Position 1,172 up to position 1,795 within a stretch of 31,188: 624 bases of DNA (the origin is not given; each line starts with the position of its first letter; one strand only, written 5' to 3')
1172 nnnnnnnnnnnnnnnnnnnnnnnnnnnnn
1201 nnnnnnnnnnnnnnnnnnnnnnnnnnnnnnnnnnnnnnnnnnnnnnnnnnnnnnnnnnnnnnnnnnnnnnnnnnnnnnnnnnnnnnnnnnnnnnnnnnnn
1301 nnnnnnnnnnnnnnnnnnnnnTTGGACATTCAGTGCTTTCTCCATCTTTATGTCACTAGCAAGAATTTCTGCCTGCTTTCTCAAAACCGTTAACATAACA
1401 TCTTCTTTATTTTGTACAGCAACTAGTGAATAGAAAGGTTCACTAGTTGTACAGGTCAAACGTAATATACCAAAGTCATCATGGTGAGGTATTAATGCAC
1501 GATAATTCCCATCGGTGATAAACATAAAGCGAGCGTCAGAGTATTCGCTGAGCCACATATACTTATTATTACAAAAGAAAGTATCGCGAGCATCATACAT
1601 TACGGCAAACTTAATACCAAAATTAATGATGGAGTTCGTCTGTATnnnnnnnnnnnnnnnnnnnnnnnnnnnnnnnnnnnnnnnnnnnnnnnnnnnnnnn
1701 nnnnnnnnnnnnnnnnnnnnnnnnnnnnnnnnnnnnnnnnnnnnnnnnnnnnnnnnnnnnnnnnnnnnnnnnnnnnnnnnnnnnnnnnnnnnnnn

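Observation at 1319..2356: Integrase-proximal AT-rich 7-TM membrane protein with a soluble C-terminal domain (candidate exclusion/defence or surface-modification moron)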

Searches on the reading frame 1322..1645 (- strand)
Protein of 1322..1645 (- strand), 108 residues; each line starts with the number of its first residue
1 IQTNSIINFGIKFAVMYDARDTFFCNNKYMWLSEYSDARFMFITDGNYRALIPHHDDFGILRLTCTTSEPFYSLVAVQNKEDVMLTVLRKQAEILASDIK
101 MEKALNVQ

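Call 106: search_solved_structures(query=A5, max_evalue=10, show_alignments=2)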
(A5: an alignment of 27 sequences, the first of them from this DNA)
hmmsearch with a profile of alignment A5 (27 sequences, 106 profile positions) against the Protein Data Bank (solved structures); distinct sequences matched with E-value up to 10: 2.
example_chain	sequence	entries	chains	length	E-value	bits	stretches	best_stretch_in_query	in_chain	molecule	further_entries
7wff_F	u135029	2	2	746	0.22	14.6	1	14-45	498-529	NAD(P)H-quinone oxidoreductase subunit 5, chloroplastic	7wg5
1zso_A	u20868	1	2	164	0.5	13.4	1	4-89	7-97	hypothetical protein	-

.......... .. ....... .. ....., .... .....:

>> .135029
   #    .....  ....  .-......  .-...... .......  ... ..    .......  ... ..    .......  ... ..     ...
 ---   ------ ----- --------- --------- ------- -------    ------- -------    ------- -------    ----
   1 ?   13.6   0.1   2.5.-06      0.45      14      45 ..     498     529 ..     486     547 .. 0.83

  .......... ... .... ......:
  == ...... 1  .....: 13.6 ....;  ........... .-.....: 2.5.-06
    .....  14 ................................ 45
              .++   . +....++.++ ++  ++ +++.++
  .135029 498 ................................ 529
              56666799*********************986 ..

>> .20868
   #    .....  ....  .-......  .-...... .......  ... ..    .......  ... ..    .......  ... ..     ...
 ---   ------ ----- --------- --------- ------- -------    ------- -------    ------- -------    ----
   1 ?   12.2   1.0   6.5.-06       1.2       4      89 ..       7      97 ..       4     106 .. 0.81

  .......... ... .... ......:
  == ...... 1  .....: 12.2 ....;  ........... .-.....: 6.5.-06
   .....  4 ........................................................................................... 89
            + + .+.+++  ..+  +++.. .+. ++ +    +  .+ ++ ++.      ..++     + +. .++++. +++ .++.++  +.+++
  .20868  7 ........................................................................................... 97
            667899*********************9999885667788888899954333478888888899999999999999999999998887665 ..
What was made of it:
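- On Known protein folds (PDB, BFVD): The C-terminal-domain profile against PDB sequences gave nothing (call 106).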
